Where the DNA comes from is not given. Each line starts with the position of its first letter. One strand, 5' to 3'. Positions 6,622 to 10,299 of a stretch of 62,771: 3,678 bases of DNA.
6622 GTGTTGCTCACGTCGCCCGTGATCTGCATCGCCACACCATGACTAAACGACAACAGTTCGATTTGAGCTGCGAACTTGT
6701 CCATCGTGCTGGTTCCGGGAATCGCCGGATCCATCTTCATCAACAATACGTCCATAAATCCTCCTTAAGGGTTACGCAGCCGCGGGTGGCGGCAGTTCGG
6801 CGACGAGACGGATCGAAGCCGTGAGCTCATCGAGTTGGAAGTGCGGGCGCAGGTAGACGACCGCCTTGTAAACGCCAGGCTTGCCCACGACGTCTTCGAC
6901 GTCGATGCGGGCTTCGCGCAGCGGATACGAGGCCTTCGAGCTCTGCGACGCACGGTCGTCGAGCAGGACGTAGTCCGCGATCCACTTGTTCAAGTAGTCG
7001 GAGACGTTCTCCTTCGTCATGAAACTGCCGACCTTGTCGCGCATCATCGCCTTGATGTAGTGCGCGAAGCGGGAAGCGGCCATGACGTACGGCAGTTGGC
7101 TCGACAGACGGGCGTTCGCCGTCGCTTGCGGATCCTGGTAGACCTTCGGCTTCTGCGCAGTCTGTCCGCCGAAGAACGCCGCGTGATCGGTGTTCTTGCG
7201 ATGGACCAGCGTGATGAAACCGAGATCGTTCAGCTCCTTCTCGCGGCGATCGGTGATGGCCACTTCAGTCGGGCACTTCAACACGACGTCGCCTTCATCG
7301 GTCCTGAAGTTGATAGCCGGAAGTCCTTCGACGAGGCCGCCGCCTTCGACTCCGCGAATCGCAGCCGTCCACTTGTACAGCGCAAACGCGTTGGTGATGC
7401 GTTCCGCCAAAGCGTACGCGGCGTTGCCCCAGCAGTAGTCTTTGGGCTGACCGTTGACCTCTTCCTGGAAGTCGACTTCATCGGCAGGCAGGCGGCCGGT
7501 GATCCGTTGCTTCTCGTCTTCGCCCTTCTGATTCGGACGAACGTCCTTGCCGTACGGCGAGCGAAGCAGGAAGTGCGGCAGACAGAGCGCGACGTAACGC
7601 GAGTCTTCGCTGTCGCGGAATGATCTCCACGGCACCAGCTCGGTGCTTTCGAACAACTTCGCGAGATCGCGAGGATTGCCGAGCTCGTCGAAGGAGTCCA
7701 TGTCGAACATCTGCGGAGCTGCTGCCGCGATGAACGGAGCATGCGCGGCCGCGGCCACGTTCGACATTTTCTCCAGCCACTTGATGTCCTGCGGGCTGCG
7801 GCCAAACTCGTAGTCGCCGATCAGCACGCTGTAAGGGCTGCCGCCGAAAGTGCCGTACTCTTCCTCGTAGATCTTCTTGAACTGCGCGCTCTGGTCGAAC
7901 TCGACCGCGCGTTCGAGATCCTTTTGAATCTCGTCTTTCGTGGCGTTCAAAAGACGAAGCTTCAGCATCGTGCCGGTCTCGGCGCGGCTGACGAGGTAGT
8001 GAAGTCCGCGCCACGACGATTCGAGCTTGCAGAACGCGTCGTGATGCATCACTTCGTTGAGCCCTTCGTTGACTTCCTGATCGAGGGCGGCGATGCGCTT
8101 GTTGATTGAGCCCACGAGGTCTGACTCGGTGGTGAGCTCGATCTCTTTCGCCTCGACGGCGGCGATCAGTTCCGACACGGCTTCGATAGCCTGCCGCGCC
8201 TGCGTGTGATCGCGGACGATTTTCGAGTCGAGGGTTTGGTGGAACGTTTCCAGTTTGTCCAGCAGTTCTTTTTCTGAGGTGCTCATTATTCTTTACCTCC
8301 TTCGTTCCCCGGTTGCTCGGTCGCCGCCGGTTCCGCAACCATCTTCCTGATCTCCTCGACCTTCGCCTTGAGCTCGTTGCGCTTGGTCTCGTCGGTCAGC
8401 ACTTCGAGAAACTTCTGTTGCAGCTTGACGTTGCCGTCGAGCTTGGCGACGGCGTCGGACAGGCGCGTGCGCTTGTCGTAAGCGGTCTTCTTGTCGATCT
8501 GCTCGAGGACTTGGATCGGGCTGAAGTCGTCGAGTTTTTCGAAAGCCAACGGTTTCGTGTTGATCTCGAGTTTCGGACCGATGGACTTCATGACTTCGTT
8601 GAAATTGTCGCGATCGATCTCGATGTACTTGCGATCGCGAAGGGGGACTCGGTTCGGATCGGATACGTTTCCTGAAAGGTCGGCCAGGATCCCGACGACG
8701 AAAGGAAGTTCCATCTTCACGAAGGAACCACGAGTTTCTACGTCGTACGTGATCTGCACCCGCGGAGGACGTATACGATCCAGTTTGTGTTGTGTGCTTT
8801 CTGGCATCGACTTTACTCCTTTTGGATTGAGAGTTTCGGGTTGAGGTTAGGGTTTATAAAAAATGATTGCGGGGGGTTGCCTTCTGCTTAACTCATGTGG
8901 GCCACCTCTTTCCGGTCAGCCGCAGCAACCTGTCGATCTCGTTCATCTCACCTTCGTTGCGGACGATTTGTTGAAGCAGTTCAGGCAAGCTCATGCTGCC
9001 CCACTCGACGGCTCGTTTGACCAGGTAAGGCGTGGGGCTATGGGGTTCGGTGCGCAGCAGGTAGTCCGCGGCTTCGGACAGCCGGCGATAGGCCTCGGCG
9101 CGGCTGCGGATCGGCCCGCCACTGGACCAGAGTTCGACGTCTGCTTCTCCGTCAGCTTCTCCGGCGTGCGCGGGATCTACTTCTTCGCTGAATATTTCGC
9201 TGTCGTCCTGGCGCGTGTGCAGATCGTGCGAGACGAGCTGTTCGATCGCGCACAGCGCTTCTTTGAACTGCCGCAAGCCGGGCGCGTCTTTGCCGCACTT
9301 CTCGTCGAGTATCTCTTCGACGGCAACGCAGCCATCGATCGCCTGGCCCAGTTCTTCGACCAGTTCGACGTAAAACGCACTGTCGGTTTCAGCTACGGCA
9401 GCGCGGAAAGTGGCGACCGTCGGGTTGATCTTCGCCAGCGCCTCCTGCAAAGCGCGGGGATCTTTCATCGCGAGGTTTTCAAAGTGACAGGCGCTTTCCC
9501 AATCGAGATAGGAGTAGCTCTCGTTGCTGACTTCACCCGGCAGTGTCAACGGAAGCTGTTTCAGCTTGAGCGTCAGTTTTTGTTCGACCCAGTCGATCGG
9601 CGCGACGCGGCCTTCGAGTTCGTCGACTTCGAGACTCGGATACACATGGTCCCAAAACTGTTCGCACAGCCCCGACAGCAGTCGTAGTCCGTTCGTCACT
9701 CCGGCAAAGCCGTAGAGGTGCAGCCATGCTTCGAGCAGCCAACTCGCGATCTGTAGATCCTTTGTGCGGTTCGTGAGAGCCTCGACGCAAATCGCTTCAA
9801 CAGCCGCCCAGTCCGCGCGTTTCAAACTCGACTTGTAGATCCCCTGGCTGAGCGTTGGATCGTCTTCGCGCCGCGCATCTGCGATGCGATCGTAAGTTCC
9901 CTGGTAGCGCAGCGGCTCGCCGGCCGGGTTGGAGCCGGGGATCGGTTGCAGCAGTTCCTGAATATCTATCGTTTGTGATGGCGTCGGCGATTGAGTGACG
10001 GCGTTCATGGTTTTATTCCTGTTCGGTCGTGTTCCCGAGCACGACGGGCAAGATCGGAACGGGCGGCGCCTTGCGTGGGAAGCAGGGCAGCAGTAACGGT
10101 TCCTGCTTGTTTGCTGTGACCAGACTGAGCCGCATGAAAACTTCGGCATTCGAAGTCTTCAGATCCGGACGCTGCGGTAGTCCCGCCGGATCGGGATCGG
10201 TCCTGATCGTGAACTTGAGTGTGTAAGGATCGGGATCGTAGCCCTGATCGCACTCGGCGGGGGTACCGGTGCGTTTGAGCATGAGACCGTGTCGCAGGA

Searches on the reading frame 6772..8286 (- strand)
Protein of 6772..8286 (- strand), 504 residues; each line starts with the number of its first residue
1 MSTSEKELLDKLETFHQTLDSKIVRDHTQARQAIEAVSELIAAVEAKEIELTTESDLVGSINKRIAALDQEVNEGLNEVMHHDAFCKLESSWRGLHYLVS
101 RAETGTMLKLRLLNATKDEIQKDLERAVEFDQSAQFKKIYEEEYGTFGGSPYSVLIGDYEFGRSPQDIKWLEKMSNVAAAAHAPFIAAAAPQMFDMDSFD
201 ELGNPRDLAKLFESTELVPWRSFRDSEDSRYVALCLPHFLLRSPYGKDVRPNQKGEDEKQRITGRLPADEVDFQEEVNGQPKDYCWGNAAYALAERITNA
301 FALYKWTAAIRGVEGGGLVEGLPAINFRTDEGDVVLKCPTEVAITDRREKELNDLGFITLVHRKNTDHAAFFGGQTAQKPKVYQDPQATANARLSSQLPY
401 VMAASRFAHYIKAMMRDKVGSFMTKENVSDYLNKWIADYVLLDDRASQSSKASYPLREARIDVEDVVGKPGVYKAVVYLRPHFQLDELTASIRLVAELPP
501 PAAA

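Call 9: search_protein_families(library=pfam, proteins=[window:6772-8286:-], max_evalue=0.001)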
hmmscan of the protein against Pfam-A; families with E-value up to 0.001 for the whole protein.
window:6772-8286:- (504 aa): 2 families
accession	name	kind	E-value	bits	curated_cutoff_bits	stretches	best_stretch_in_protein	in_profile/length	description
PF05943.17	VipB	-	7.4e-126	419.7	27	1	63-378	2-301/301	EvpB/VC_A0108, tail sheath N-terminal domain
PF18945.5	VipB_2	-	1.6e-44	151.1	27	1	387-498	1-112/112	EvpB/VC_A0108, tail sheath gpW/gp25-like domain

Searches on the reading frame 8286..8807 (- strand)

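Call 9: search_protein_families(library=pfam, proteins=[window:8286-8807:-], max_evalue=0.001)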
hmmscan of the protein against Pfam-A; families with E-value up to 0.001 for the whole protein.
window:8286-8807:- (173 aa): 1 family
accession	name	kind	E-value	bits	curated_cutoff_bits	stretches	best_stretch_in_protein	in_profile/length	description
PF05591.17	T6SS_VipA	-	1.7e-33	116.1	24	1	10-150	2-154/155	Type VI secretion system, VipA, VC_A0107 or Hcp2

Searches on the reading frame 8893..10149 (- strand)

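Call 9: search_protein_families(library=pfam, proteins=[window:8893-10149:-], max_evalue=0.001)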
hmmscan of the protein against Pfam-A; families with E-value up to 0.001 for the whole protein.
window:8893-10149:- (418 aa): 1 family
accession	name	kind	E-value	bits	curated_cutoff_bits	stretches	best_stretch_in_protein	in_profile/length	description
PF06812.17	ImpA_N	-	3e-38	131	26.9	1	67-189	1-118/119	ImpA, N-terminal, type VI secretion system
